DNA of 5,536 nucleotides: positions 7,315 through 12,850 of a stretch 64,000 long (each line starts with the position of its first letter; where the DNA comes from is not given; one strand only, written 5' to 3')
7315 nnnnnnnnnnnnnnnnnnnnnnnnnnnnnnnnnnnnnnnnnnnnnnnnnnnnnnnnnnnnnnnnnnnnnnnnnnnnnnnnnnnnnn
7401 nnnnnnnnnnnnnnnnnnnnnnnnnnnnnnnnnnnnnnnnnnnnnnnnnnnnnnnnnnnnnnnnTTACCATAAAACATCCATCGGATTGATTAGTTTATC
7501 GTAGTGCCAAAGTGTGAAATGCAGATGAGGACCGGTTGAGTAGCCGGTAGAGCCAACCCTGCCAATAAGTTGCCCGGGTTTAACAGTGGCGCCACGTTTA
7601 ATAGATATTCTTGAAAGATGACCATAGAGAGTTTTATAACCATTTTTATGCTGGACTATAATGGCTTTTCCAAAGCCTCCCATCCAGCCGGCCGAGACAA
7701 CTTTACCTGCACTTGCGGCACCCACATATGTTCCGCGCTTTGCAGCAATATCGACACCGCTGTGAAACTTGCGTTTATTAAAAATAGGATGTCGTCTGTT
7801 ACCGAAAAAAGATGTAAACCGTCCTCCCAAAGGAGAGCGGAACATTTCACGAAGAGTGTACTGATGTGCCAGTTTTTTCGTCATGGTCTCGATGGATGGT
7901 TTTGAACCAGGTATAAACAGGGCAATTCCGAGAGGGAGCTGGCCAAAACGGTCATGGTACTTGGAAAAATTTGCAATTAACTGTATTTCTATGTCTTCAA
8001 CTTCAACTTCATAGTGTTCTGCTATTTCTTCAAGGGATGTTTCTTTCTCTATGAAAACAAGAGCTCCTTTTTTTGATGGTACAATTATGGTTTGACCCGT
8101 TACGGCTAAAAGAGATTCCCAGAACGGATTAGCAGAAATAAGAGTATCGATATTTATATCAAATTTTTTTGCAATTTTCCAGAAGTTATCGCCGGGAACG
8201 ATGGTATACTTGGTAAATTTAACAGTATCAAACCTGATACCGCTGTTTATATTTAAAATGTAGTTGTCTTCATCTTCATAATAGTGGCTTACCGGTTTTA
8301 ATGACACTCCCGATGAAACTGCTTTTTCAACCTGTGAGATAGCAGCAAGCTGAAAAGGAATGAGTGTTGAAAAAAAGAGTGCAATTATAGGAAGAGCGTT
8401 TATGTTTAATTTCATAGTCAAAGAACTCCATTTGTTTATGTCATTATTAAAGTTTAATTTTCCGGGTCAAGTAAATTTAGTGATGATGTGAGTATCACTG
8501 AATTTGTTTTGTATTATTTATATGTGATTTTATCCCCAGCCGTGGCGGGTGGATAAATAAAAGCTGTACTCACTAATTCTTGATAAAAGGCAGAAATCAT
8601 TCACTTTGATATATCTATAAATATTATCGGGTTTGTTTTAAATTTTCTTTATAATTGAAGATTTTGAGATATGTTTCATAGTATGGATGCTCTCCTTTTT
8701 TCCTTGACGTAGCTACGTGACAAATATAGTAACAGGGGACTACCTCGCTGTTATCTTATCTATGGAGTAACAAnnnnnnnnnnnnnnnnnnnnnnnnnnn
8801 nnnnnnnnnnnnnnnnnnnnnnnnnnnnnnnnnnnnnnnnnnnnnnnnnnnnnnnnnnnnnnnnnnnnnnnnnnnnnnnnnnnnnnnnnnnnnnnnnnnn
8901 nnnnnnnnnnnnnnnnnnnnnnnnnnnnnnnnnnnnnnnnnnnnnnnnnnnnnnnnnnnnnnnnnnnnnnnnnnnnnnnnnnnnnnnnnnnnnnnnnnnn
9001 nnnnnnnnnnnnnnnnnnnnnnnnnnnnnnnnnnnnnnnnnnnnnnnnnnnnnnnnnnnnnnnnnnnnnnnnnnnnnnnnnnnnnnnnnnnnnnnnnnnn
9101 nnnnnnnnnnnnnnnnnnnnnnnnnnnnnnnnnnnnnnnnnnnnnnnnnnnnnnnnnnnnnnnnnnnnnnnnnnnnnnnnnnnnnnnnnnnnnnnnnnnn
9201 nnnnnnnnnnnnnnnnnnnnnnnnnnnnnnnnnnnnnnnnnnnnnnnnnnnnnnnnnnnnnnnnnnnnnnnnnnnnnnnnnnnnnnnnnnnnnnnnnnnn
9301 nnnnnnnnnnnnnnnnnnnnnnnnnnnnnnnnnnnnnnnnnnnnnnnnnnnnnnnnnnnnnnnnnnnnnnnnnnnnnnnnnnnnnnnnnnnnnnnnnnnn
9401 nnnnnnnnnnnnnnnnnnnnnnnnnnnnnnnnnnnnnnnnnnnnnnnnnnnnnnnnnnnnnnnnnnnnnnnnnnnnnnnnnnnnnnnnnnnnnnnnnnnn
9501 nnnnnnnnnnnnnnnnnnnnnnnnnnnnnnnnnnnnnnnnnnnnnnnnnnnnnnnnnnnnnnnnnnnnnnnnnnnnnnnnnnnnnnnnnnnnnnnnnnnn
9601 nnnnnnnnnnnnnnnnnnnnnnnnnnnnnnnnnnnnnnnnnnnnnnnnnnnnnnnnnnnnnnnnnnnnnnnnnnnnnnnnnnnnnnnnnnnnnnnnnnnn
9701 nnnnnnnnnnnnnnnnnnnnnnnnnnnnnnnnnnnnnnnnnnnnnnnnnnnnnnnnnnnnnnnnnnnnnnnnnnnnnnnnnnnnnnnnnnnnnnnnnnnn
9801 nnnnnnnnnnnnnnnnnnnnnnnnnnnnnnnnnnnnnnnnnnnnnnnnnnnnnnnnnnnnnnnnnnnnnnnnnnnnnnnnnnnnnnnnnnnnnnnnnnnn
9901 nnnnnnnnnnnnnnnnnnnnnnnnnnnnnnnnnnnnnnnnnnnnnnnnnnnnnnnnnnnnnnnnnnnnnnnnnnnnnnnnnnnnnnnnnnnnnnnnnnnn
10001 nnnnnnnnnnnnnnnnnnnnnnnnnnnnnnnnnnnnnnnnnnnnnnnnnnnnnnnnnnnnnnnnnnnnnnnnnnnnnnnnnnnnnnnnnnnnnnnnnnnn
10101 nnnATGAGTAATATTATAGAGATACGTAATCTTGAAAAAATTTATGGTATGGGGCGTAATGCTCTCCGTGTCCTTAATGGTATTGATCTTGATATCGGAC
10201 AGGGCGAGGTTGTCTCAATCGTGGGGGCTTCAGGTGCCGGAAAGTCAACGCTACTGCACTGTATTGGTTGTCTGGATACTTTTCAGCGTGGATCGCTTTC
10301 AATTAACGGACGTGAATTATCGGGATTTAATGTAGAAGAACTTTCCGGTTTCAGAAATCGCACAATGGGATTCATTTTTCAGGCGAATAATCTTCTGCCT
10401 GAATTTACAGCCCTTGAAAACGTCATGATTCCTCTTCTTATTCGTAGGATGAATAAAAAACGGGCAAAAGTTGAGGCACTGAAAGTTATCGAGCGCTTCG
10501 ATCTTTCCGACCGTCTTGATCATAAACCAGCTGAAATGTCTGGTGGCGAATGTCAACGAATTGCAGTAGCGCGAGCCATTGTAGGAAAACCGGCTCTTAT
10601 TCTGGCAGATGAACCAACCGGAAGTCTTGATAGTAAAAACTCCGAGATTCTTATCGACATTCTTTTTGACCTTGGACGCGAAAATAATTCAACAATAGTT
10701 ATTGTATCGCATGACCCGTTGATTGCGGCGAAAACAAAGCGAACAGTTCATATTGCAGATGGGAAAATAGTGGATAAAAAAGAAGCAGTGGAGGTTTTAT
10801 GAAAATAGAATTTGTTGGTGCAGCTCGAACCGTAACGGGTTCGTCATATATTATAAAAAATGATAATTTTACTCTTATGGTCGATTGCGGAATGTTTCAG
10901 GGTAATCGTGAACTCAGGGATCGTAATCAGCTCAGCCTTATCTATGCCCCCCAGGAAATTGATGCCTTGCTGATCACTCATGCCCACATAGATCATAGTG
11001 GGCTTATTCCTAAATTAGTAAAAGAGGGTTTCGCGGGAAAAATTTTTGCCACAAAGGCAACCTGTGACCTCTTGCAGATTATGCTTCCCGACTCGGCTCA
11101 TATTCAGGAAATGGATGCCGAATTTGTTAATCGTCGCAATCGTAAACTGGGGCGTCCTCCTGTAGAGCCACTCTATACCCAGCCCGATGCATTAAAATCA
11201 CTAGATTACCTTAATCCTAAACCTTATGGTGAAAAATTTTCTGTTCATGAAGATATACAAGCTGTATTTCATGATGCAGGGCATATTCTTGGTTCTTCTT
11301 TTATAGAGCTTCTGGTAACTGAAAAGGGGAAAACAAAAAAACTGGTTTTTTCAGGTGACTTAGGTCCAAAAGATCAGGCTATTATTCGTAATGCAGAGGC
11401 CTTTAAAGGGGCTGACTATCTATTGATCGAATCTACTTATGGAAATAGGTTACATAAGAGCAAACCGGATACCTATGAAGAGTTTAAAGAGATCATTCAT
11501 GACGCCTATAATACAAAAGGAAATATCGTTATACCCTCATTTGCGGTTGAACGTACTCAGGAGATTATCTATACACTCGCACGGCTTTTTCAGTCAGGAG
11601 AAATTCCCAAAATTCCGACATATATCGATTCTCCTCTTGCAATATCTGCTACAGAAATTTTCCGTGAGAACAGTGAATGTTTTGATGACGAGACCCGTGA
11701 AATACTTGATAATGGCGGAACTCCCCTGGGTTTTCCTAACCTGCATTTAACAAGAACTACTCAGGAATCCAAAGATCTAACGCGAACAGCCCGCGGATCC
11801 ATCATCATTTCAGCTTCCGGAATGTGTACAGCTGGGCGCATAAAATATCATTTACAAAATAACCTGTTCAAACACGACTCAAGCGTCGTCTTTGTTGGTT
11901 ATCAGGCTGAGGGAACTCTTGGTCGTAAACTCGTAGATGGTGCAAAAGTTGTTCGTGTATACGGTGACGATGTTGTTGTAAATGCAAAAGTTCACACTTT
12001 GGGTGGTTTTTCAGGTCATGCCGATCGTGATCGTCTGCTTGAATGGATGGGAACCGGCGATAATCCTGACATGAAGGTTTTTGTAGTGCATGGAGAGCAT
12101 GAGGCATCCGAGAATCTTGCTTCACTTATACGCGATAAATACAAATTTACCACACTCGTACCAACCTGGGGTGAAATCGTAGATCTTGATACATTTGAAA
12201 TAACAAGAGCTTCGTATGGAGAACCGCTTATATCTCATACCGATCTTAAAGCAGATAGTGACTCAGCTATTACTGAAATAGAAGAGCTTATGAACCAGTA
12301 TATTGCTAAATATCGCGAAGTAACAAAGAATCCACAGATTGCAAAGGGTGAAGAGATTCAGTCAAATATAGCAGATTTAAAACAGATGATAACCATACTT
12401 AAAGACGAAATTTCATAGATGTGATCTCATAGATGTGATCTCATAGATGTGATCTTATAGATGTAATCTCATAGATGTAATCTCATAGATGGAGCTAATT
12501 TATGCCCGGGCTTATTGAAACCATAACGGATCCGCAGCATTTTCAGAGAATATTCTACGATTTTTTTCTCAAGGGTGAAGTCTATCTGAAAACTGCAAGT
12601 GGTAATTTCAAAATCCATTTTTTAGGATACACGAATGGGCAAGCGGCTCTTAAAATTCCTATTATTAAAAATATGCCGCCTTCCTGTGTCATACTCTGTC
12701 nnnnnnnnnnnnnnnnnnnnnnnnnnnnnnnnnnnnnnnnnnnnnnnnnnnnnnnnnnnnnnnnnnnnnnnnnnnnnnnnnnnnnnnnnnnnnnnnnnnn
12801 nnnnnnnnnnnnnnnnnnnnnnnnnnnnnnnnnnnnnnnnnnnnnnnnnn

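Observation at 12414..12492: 14-bp tandem repeat array (5.6 copies) bridging the stop codon of the beta-CASP RNase gene and the Shine-Dalgarno of the PilZ-like gene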

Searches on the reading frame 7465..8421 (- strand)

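Call 4: search_protein_families(library=pfam, proteins=[window:7465-8421:-])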
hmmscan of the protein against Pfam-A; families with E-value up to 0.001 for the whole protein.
window:7465-8421:- (318 aa): 2 families
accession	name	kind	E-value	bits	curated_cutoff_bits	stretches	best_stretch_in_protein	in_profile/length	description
PF01551.29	Peptidase_M23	-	5.2e-35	120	28.7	1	218-313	1-96/96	Peptidase family M23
PF01476.26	LysM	-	5.4e-10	39.5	20.9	1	72-115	1-43/43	LysM domain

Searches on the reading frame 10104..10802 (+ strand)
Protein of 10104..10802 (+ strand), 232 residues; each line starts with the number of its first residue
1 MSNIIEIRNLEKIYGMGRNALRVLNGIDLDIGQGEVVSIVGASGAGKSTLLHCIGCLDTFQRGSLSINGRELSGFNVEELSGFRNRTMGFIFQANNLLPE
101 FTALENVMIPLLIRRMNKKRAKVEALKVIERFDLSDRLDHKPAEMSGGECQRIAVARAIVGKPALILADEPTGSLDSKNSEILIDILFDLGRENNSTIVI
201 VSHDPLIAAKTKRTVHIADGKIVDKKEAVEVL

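Call 4: search_protein_families(library=pfam, proteins=[window:10104-10802:+])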
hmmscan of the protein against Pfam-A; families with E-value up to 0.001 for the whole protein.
window:10104-10802:+ (232 aa): 4 families
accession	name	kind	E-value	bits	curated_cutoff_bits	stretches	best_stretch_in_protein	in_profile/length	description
PF00005.33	ABC_tran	-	3.1e-31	109.2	25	1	24-172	1-136/137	ABC transporter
PF13304.12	AAA_21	-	6.2e-10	40.1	27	1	105-207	182-302/304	AAA domain, putative AbiEii toxin, Type IV TA system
PF02463.25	SMC_N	-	0.0007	19.5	40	0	35-218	25-212/220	RecF/RecN/SMC N terminal domain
PF13555.12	AAA_29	-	0.00084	19.5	27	0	28-52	16-40/61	P-loop containing region of AAA domain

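Call 37: find_encoding_contigs(protein=window:10104-10802:+, flank=5000, max_places=10)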
Protein window:10104-10802:+ (232 aa): 1 contig read that carries it; 1 place shown.
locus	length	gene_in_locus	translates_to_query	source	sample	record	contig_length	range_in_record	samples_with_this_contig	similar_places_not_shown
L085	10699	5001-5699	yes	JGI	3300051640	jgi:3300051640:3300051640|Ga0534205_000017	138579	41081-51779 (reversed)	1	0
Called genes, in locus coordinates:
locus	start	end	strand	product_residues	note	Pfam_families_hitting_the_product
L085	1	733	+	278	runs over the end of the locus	PF02811:PHP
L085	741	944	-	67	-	PF00588:SpoU_methylase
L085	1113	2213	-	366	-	PF02527:GidB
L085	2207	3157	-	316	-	PF01476:LysM, PF01551:Peptidase_M23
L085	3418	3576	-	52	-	-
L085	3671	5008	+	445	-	PF12704:MacB_PCD, PF02687:FtsX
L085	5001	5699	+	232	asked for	PF00005:ABC_tran, PF13304:AAA_21 (faint)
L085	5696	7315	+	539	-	PF00753:Lactamase_B, PF23023:Anti-Pycsar_Apyc1 (weak), PF12706:Lactamase_B_2 (weak), PF16661:Lactamase_B_6 (weak), PF10996:Beta-Casp, PF07521:RMMBL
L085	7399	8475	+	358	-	PF07614:DUF1577 (faint)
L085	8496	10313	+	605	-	PF00072:Response_reg, PF07730:HisKA_3 (weak), PF02518:HATPase_c, PF13581:HATPase_c_2 (faint)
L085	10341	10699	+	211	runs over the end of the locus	PF00072:Response_reg, PF00196:GerE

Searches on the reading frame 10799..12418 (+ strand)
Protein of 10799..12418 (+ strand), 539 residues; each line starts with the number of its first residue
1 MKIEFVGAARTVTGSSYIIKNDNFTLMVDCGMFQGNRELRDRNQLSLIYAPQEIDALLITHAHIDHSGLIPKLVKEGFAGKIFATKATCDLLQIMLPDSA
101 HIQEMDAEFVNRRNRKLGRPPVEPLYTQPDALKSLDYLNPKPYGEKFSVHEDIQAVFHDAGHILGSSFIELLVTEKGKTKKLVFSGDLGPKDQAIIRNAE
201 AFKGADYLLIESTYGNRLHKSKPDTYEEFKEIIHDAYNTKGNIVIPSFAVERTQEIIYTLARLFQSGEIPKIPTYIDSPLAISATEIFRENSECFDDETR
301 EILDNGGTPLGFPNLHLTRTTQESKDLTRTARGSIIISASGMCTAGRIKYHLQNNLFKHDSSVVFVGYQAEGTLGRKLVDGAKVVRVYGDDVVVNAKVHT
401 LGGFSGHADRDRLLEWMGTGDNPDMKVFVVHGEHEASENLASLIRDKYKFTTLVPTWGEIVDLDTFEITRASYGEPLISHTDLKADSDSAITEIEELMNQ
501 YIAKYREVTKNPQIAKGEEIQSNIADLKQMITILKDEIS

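Call 4: search_protein_families(library=pfam, proteins=[window:10799-12418:+])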
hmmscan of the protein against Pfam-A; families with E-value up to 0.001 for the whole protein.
window:10799-12418:+ (539 aa): 5 families
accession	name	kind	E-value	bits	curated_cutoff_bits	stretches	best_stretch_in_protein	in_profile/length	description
PF10996.14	Beta-Casp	-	1.3e-38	132.7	27.7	1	253-378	1-120/120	Beta-Casp domain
PF07521.17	RMMBL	-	4.3e-16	59.1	21.6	1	392-455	2-63/63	Zn-dependent metallo-hydrolase RNA specificity domain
PF00753.33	Lactamase_B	-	6.6e-13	49.5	22.7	1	13-187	5-149/196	Metallo-beta-lactamase superfamily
PF12706.13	Lactamase_B_2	-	1.1e-08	35.4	27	1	43-214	20-166/200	Beta-lactamase superfamily domain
PF16661.11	Lactamase_B_6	-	2.1e-07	30.9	27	1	18-171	1-149/193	Metallo-beta-lactamase superfamily domain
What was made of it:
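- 10799..12418 (+): Upstream gene: 539-aa metallo-beta-lactamase / beta-CASP / RMMBL ribonuclease-type protein. It overlaps the preceding ABC ATPase gene by 4 nt. Pfam: Beta-Casp 1.3e-38, RMMBL 4.3e-16, Lactamase_B 6.6e-13 (call 4).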

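Call 8: find_encoding_contigs(protein=window:10799-12418:+, flank=3000, max_places=10)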
Protein window:10799-12418:+ (539 aa): 2 contigs read that carry it; 2 places shown.
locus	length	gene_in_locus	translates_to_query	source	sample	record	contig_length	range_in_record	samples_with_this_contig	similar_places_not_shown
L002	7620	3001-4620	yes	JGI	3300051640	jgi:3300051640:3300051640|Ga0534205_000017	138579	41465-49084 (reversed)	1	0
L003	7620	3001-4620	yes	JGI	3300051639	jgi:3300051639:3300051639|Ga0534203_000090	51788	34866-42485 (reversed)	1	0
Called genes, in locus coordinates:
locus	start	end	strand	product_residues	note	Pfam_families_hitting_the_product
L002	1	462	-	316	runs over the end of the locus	PF01476:LysM, PF01551:Peptidase_M23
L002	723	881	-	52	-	-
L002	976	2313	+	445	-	PF12704:MacB_PCD, PF02687:FtsX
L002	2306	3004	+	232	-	PF00005:ABC_tran, PF13304:AAA_21 (faint)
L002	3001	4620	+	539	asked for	PF00753:Lactamase_B, PF23023:Anti-Pycsar_Apyc1 (weak), PF12706:Lactamase_B_2 (weak), PF16661:Lactamase_B_6 (weak), PF10996:Beta-Casp, PF07521:RMMBL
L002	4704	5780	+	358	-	PF07614:DUF1577 (faint)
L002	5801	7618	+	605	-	PF00072:Response_reg, PF07730:HisKA_3 (weak), PF02518:HATPase_c, PF13581:HATPase_c_2 (faint)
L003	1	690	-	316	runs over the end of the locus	PF01476:LysM, PF01551:Peptidase_M23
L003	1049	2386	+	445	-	PF12704:MacB_PCD, PF02687:FtsX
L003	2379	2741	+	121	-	-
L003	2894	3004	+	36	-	-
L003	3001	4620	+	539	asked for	PF00753:Lactamase_B, PF23023:Anti-Pycsar_Apyc1 (weak), PF12706:Lactamase_B_2 (weak), PF16661:Lactamase_B_6 (weak), PF10996:Beta-Casp, PF07521:RMMBL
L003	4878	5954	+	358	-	PF07614:DUF1577 (faint)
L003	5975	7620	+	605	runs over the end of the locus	PF00072:Response_reg, PF07730:HisKA_3 (weak), PF02518:HATPase_c, PF13581:HATPase_c_2 (faint)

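Call 13: find_related_loci(query=window:10799-12418:+, collection=genome_contigs, flank=4000)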
Query window:10799-12418:+ (539 aa) in genome_contigs; peptide patterns used: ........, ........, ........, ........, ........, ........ (x = any residue, [..] = any of these).
599 stretches matched a pattern (row limit reached: there are more); 359 encode a relative of the query (tblastn E <= 1e-3); the best 80 are kept; 80 distinct loci.
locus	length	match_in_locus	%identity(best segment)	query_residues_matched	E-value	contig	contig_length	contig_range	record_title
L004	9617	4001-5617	85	1-539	0e+0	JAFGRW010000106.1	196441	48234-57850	MAG: Spirochaetes bacterium isolate Zod_Metabat.857 k87_11037009, whole genome shotgun sequence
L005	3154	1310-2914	70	1-538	0e+0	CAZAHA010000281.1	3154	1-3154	MAG TPA_asm: uncultured Leptospirales bacterium isolate SRP252850_co1_232 genome assembly, contig: NODE_56565_length_315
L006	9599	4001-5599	62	1-538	0e+0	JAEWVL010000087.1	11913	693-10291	MAG: Spirochaetes bacterium isolate OH_SDB_61 k127_149425, whole genome shotgun sequence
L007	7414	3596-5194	63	1-538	0e+0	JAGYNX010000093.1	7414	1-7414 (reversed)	MAG: Spirochaetes bacterium isolate M55B154 93, whole genome shotgun sequence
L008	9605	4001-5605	62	1-538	0e+0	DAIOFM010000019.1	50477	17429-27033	MAG TPA_asm: Spirochaetota bacterium isolate CTOTU18388 NODE_437_length_50477_cov_9.779065, whole genome shotgun sequenc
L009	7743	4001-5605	60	1-538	0e+0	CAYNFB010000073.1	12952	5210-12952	MAG TPA_asm: uncultured Leptospirales bacterium isolate binchicken_co42_9 genome assembly, contig: NODE_7381_length_1295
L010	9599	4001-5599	60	1-538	0e+0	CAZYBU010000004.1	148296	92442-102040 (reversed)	MAG TPA_asm: uncultured Leptospirales bacterium isolate SRP141376_co5_362 genome assembly, contig: NODE_163_length_14829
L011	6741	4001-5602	61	1-538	0e+0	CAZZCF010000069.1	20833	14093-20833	MAG TPA_asm: uncultured Leptospirales bacterium isolate binchicken_co334_180 genome assembly, contig: NODE_4342_length_2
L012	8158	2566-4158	60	1-538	0e+0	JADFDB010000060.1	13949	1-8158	MAG: Spirochaetes bacterium isolate QR_Bin.4 NODE_60_length_13949_cov_15.5349, whole genome shotgun sequence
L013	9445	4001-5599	60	1-538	0e+0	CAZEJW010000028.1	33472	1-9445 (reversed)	MAG TPA_asm: uncultured Leptospirales bacterium isolate binchicken_co42_224 genome assembly, contig: NODE_1221_length_33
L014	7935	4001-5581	61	1-531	0e+0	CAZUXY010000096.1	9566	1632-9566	MAG TPA_asm: uncultured Leptospirales bacterium isolate binchicken_co27_239 genome assembly, contig: NODE_12666_length_9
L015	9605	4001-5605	59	1-538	0e+0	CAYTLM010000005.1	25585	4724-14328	MAG TPA_asm: uncultured Leptospirales bacterium isolate binchicken_co39_387 genome assembly, contig: NODE_4643_length_25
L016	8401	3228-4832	59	1-538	0e+0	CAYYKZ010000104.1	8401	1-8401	MAG TPA_asm: uncultured Leptospirales bacterium isolate binchicken_co42_427 genome assembly, contig: NODE_14960_length_8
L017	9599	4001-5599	59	1-538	0e+0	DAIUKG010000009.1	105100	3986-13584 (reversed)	MAG TPA_asm: Spirochaetota bacterium isolate CTOTU18769 NODE_123_length_105100_cov_10.994688, whole genome shotgun seque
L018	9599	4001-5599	58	1-538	0e+0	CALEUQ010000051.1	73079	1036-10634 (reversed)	MAG: uncultured bacterium isolate R1_Bin_METABAT__127_1 genome assembly, contig: c_000000147367, whole genome shotgun se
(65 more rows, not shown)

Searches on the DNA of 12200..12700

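Call 24: search_rna_families(source=window, start=12200, end=12700, threshold=evalue, max_evalue=1)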
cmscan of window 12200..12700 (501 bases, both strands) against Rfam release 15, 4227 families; matches with E-value up to 1: 0.
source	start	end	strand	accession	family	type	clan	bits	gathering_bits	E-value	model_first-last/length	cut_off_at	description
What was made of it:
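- On Structured cis-regulatory RNA (riboswitch, leader, attenuator): No Rfam match at E <= 1 (call 24).
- Tried and rejected: Rfam (call 24).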
